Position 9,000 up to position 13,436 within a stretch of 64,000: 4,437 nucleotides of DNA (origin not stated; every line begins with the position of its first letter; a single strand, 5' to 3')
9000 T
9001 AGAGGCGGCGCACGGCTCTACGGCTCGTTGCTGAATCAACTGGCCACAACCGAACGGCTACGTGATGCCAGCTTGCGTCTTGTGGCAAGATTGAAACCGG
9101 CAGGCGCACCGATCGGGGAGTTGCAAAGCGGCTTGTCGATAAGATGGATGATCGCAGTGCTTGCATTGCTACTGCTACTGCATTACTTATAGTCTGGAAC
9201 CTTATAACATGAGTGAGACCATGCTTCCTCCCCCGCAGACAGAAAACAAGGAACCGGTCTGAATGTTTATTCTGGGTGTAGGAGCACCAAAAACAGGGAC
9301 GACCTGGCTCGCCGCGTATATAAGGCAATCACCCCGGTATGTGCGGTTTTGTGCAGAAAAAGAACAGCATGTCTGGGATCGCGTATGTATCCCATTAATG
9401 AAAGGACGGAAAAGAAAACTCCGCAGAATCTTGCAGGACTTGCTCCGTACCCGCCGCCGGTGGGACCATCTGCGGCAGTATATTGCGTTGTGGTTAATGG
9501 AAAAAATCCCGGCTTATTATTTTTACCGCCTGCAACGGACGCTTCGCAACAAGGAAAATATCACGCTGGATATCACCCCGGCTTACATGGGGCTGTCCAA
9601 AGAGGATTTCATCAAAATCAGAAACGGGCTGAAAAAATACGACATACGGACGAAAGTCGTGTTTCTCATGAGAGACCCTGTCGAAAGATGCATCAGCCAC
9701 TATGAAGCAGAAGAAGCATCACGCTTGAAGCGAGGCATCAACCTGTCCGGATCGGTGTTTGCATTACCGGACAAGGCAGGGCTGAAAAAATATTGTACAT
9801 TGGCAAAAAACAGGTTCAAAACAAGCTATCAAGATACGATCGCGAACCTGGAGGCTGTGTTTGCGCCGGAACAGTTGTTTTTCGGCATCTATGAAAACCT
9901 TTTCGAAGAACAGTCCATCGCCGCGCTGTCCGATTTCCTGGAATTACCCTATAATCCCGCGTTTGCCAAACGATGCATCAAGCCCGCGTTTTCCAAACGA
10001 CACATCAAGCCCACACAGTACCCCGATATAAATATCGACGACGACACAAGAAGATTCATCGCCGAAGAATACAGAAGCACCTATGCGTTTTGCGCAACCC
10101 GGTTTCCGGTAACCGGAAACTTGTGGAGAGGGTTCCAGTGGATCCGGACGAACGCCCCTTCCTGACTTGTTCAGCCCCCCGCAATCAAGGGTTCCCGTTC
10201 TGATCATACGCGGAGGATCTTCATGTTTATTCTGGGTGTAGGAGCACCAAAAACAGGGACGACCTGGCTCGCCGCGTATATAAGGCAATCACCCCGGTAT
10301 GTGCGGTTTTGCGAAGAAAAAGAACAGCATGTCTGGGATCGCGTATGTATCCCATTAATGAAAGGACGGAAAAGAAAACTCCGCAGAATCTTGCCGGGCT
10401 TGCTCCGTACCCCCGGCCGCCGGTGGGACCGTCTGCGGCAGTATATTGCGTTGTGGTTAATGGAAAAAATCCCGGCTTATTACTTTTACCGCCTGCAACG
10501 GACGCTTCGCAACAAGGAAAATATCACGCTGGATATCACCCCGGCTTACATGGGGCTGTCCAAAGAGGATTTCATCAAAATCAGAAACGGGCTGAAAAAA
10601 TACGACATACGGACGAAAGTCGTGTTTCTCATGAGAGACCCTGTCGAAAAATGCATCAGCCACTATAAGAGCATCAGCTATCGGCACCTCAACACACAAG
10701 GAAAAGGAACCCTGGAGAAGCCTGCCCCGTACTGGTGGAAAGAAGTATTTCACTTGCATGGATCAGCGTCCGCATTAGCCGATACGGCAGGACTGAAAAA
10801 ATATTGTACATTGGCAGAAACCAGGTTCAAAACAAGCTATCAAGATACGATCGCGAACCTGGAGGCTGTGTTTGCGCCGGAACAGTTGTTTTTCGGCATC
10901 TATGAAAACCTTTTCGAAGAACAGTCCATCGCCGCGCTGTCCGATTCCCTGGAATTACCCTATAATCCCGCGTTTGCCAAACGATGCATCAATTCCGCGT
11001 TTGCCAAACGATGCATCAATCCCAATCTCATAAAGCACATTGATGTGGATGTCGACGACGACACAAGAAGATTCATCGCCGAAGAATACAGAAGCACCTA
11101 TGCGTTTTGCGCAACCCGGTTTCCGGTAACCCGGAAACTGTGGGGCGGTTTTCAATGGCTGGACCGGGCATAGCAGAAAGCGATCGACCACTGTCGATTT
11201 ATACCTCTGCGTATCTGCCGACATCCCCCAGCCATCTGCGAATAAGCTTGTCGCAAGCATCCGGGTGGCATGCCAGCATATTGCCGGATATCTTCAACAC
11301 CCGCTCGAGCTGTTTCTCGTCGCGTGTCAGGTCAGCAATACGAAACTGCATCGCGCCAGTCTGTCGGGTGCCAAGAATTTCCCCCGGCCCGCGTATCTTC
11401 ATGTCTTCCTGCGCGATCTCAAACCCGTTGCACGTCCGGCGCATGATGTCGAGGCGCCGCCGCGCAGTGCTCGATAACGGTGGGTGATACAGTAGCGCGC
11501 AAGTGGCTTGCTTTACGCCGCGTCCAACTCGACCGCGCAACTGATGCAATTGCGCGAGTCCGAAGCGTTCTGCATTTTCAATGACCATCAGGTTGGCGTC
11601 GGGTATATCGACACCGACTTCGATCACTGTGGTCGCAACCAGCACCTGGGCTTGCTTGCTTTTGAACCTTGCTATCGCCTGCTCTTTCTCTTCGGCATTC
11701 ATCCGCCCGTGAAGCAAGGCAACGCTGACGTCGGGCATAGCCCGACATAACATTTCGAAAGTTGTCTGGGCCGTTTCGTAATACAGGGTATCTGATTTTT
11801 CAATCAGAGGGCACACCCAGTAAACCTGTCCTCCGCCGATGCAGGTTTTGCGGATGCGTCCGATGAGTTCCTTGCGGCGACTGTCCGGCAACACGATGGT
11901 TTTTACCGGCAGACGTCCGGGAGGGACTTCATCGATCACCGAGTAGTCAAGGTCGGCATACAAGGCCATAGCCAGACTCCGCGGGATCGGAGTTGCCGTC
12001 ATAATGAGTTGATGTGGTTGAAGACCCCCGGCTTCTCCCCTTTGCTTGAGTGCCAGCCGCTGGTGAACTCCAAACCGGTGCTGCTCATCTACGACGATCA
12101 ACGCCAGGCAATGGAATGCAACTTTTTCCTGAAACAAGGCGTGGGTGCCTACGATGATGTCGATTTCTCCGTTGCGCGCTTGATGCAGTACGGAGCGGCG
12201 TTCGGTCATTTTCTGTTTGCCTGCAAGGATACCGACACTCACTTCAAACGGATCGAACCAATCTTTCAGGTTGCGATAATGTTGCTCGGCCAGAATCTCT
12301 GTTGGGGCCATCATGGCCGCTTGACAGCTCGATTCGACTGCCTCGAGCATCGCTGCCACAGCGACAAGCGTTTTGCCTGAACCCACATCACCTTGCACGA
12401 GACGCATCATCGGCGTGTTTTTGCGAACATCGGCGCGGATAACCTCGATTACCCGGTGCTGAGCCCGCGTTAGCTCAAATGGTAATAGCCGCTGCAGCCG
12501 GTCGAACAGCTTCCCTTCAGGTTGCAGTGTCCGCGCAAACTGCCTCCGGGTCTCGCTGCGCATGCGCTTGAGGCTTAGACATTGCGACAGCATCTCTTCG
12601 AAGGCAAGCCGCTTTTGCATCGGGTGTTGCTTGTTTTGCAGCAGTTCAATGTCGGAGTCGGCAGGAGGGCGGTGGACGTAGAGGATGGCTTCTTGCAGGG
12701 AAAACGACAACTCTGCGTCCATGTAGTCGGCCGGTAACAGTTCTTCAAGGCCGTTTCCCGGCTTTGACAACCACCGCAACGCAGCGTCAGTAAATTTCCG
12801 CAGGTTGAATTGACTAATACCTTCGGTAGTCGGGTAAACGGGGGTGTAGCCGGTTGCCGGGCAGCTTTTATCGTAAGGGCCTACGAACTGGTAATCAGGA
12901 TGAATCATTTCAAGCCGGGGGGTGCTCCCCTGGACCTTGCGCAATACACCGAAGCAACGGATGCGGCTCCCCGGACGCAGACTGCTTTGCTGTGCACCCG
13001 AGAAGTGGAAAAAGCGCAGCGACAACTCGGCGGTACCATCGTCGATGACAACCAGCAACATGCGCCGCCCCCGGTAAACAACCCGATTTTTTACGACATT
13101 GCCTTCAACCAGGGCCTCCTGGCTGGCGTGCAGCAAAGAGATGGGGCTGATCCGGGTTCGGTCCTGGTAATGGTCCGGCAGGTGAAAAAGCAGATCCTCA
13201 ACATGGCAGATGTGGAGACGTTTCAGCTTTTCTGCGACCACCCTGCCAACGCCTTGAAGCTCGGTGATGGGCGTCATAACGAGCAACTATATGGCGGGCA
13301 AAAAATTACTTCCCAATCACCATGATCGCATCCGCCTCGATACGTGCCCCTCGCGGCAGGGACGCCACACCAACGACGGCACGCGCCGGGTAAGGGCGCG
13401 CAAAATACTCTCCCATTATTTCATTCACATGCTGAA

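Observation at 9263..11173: Lower-GC islet with tandemly duplicated, mosaic sulfotransferase genes between the mrp-like operon and recG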

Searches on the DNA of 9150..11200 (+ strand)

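Call 56: search_dna_similar(query=window:9150-11200:+, collection=plasmids, mode=distant, max_rows=5)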
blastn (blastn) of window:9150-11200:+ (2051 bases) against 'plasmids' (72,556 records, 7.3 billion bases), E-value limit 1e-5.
No match.

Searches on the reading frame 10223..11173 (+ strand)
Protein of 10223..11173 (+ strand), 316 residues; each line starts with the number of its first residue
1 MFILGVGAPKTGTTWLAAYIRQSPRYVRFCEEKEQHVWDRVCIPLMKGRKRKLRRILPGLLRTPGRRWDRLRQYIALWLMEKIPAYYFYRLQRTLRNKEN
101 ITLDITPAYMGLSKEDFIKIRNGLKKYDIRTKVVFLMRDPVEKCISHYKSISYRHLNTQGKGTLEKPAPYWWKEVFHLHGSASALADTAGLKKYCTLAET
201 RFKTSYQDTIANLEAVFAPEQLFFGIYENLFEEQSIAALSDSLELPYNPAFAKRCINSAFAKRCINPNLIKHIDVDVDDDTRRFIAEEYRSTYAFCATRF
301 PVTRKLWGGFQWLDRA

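Call 3: search_protein_families(library=pfam, proteins=[window:10223-11173:+], max_evalue=1)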
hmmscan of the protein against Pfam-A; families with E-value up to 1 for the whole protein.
window:10223-11173:+ (316 aa): 3 families
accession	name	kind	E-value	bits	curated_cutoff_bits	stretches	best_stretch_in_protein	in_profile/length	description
PF13469.12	Sulfotransfer_3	-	3.6e-08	34.4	27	1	3-179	2-176/216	Sulfotransferase family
PF00685.33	Sulfotransfer_1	-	2.1e-06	27.8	22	1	6-246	7-182/255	Sulfotransferase domain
PF13289.12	SIR2_2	-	0.076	13.5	24.5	1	157-220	29-70/141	SIR2-like domain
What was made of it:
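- On PAPS-dependent sulfotransferase superfamily (Pfam PF00685 / PF13469): Copy B: 27.8 (cut-off 22) and 34.4 (cut-off 27) (call 3).
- Checked: Copy B scores 27.8 and 34.4 bits (call 3).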

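Call 4: search_protein_families(library=ncbifam, proteins=[window:10223-11173:+], max_evalue=1)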
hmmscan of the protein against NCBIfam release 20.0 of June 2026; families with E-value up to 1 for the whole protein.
window:10223-11173:+ (316 aa): 0 families

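Call 63: search_protein_families(library=padloc, proteins=[window:10223-11173:+], max_evalue=0.01)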
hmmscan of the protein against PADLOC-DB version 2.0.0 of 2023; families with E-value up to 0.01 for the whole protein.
window:10223-11173:+ (316 aa): 0 families

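Call 78: predict_structure(alignment_id=A4)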
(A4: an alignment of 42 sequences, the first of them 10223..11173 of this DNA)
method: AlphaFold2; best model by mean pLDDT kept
length: 316 residues; sequences in the alignment: 42
mean_pLDDT: 86.0   pTM: 0.86
mean pLDDT of the five models: 86.0, 84.7, 84.3, 83.4, 83.3
residues with pLDDT >= 90: 200; 70-90: 59; 50-70: 51; < 50: 6
segments of 3 or more residues with pLDDT < 50: 176-181
pLDDT, mean of each block of 10 residues (from residue 1): 92 92 78 87 89 75 74 91 95 87 93 97 96 98 93 80 57 49 68 94 96 98 97 95 95 72 57 74 98 98 97 91
secondary structure, 60 per line:
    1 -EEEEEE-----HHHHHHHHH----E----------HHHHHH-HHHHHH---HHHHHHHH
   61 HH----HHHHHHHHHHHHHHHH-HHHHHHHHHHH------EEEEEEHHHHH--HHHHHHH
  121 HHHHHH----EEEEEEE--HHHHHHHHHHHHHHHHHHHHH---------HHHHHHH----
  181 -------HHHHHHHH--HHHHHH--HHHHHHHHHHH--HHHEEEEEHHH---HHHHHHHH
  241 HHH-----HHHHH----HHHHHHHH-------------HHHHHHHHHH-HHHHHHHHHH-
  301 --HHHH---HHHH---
elements in order: E2-7 H13-21 H37-42 H44-49 H53-62 H67-82 H84-94 E101-106 H107-111 H114-126 E131-137 H140-160 H170-176 H188-195 H198-203 H206-216 E222-226 H233-243 H249-253 H258-265 H279-288 H290-299 H303-306 H310-313

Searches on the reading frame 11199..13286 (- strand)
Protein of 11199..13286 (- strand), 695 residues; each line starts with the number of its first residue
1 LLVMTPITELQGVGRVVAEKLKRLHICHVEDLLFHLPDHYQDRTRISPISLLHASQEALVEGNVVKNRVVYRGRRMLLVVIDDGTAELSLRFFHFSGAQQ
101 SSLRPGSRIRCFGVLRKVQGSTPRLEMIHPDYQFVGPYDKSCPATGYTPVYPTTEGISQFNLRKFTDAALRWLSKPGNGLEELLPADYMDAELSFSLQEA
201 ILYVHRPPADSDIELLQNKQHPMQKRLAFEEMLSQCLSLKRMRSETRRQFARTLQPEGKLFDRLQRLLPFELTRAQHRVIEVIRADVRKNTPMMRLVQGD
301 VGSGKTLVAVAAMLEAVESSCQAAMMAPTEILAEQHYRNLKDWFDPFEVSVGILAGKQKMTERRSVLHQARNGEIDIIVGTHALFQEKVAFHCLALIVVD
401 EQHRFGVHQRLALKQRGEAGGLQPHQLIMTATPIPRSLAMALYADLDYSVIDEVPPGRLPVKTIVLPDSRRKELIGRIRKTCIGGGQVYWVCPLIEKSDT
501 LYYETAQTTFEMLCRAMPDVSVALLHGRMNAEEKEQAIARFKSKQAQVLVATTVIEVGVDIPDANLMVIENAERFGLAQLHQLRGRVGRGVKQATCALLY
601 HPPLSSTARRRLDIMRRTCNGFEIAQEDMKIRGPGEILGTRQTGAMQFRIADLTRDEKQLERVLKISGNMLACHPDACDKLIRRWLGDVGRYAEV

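Call 20: list_cluster_members(proteins=[P0001, P0002, P0005, P0003, window:11199-13286:-])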
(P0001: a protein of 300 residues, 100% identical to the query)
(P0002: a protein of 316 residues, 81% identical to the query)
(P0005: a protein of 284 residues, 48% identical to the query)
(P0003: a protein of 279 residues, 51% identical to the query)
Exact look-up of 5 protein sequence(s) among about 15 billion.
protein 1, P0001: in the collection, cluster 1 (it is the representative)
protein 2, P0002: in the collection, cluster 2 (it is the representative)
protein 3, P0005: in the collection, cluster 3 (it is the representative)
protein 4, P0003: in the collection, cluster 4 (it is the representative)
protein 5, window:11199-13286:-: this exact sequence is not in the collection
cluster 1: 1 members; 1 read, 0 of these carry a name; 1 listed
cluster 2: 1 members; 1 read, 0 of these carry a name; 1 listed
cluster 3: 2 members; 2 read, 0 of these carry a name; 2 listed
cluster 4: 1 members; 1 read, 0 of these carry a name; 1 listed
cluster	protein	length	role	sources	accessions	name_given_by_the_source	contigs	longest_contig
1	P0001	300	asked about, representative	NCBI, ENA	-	-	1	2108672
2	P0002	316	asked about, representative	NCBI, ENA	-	-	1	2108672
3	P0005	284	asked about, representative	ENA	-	-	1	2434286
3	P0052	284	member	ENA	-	-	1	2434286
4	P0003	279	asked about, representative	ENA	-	-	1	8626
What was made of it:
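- Tried and rejected: Cluster look-up gave no name or accession (call 20).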

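Call 44: find_homologous_proteins(query=window:11199-13286:-, max_evalue=1e-100)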
Query window:11199-13286:- (695 aa): 7998 proteins with E <= 1e-100 among 8000 candidates; the best 120 are listed.
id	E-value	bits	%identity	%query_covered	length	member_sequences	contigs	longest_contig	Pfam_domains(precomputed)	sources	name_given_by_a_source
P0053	0.0e+0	1568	100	100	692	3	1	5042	PF00270.36,PF00176.30,PF17191.11,PF00271.38,PF01336.32,PF22590.3,PF19833.5,PF04851.22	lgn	-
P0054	0.0e+0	1336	86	100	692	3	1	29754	PF00270.36,PF00176.30,PF17191.11,PF00271.38,PF01336.32,PF22590.3,PF19833.5,PF04851.22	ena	-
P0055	0.0e+0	1131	72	100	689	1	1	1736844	PF00270.36,PF17191.11,PF00271.38,PF01336.32,PF22590.3,PF19833.5,PF04851.22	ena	-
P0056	0.0e+0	1110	73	99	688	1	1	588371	PF00270.36,PF17191.11,PF00271.38,PF01336.32,PF22590.3,PF19833.5,PF04851.22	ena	-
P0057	0.0e+0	1104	72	100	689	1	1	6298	PF00270.36,PF17191.11,PF00271.38,PF01336.32,PF22590.3,PF19833.5,PF04851.22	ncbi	-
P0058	0.0e+0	1102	72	100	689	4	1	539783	PF00270.36,PF00176.30,PF17191.11,PF00271.38,PF01336.32,PF22590.3,PF19833.5,PF04851.22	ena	-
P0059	0.0e+0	1095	71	100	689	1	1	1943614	PF00270.36,PF17191.11,PF00271.38,PF01336.32,PF22590.3,PF19833.5,PF04851.22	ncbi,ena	-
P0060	0.0e+0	1087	71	100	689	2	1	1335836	PF00270.36,PF00176.30,PF17191.11,PF00271.38,PF01336.32,PF22590.3,PF19833.5,PF04851.22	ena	-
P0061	0.0e+0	1062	69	100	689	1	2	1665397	PF00270.36,PF00176.30,PF17191.11,PF00271.38,PF01336.32,PF22590.3,PF19833.5,PF04851.22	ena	-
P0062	0.0e+0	1022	66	100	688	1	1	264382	PF00270.36,PF00176.30,PF17191.11,PF00271.38,PF01336.32,PF22590.3,PF19833.5,PF04851.22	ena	-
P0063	2.2e-294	997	73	89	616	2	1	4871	PF00270.36,PF00176.30,PF00271.38,PF22590.3,PF19833.5,PF04851.22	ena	-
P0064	1.9e-266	904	61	100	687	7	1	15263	PF00270.36,PF00176.30,PF17191.11,PF00271.38,PF01336.32,PF22590.3,PF19833.5,PF04851.22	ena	-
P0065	7.2e-264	896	59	100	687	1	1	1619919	PF00270.36,PF00176.30,PF17191.11,PF00271.38,PF01336.32,PF22590.3,PF19833.5,PF04851.22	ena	-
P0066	1.6e-261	888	60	99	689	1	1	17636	PF00270.36,PF00176.30,PF17191.11,PF00271.38,PF01336.32,PF22590.3,PF19833.5,PF04851.22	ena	-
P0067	2.2e-253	861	56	100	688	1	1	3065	PF00270.36,PF00176.30,PF17191.11,PF00271.38,PF22590.3,PF19833.5,PF04851.22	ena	-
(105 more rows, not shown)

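Call 45: find_encoding_contigs(protein=P0054, flank=10000, max_places=2)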
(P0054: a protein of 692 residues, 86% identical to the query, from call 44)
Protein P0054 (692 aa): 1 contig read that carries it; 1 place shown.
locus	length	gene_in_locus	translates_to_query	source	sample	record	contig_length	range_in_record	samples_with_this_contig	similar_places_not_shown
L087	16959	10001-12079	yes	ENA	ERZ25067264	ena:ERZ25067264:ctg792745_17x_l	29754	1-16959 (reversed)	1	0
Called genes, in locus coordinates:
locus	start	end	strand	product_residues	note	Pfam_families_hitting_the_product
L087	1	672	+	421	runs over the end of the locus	PF00072:Response_reg, PF00158:Sigma54_activat (weak), PF14532:Sigma54_activ_2, PF25601:AAA_lid_14, PF02954:HTH_8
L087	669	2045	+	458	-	PF00070:Pyr_redox (faint), PF01210:NAD_Gly3P_dh_N (faint), PF01488:Shikimate_DH (faint), PF02254:TrkA_N, PF02558:ApbA (faint), PF02080:TrkA_C, PF02254:TrkA_N, PF02080:TrkA_C, +5 more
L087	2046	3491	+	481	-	PF02386:TrkH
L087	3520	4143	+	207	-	PF00625:Guanylate_kin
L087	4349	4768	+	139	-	PF12762:DDE_Tnp_IS1595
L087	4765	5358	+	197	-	PF05063:MT-A70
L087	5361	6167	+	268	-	PF01555:N6_N4_Mtase, PF01170:UPF0020 (weak), PF01555:N6_N4_Mtase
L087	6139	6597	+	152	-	-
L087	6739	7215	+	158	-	PF01192:RNA_pol_Rpb6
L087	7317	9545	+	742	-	PF13328:HD_4, PF01966:HD, PF19296:RelA_AH (faint), PF04607:RelA_SpoT, PF02824:TGS, PF28438:RelA_RIS, PF13291:ACT_4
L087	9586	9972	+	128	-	PF01042:Ribonuc_L-PSP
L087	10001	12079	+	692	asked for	PF17191:RecG_wedge, PF01336:tRNA_anti-codon (weak), PF00176:SNF2-rel_dom, PF00270:DEAD, PF04851:ResIII, PF00271:Helicase_C, PF22590:Cas3-like_C_2, PF19833:RecG_dom3_C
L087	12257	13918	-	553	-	PF00361:Proton_antipo_M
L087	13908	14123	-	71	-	-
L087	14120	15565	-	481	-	PF00361:Proton_antipo_M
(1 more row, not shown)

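Call 46: find_encoding_contigs(protein=P0053, flank=10000, max_places=3)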
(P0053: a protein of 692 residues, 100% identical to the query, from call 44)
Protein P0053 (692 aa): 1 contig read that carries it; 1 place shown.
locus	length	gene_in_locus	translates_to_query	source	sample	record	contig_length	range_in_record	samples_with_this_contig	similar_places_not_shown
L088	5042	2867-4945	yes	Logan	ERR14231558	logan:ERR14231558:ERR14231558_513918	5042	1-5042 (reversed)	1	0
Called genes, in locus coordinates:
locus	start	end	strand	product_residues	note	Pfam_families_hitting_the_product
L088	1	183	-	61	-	?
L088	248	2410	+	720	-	PF13328:HD_4, PF01966:HD, PF19296:RelA_AH (faint), PF04607:RelA_SpoT, PF02824:TGS, PF28438:RelA_RIS, PF13291:ACT_4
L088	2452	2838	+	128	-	PF01042:Ribonuc_L-PSP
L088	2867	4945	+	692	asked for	PF17191:RecG_wedge, PF01336:tRNA_anti-codon (weak), PF00176:SNF2-rel_dom (weak), PF00270:DEAD, PF04851:ResIII, PF00271:Helicase_C, PF22590:Cas3-like_C_2, PF19833:RecG_dom3_C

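Call 47: find_encoding_contigs(protein=P0055, flank=10000, max_places=1)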
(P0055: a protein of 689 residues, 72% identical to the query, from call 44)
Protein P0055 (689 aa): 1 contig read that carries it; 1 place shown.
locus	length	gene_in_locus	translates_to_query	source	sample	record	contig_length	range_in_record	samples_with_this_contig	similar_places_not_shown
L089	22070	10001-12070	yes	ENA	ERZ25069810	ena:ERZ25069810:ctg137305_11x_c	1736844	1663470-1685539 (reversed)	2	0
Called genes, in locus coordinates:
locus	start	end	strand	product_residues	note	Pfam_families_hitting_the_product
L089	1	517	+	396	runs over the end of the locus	PF02668:TauD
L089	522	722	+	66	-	-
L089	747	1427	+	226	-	PF09559:Cas6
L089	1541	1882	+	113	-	PF04358:DsrC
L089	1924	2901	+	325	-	PF00348:polyprenyl_synt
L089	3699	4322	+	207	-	PF00625:Guanylate_kin, PF13671:AAA_33 (weak)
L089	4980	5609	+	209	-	PF01192:RNA_pol_Rpb6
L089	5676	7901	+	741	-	PF13328:HD_4, PF01966:HD, PF04607:RelA_SpoT, PF02824:TGS, PF28438:RelA_RIS, PF13291:ACT_4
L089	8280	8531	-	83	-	-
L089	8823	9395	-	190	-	PF00578:AhpC-TSA, PF08534:Redoxin, PF13905:Thioredoxin_8 (weak)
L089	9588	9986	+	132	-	PF01042:Ribonuc_L-PSP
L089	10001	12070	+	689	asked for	PF17191:RecG_wedge, PF01336:tRNA_anti-codon, PF00270:DEAD, PF04851:ResIII, PF00271:Helicase_C, PF22590:Cas3-like_C_2 (weak), PF19833:RecG_dom3_C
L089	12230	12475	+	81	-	PF19833:RecG_dom3_C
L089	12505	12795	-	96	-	-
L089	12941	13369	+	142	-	PF13474:SnoaL_3, PF12680:SnoaL_2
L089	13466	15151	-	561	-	PF00361:Proton_antipo_M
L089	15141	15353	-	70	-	-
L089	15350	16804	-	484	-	PF00361:Proton_antipo_M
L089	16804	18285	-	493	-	PF00361:Proton_antipo_M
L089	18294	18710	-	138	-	PF00420:Oxidored_q2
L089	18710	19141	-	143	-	PF04039:MnhB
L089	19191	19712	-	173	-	PF13244:MbhD, PF00499:Oxidored_q3, PF20501:MbhE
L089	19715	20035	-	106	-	PF03334:PhaG_MnhG_YufB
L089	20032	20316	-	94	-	PF04066:MrpF_PhaF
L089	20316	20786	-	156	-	PF01899:MNHE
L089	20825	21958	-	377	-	PF07719:TPR_2 (faint), PF13174:TPR_6 (faint), PF13428:TPR_14 (faint), PF12895:ANAPC3 (faint), PF07219:HemY_N, PF25058:ARM_TT21 (faint), PF25068:ARM_TT21_4th (faint), PF13371:TPR_9 (faint), +6 more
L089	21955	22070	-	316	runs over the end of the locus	PF04375:HemX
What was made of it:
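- The location is an orphan one, in a spacer that also varies in L089 (call 47).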
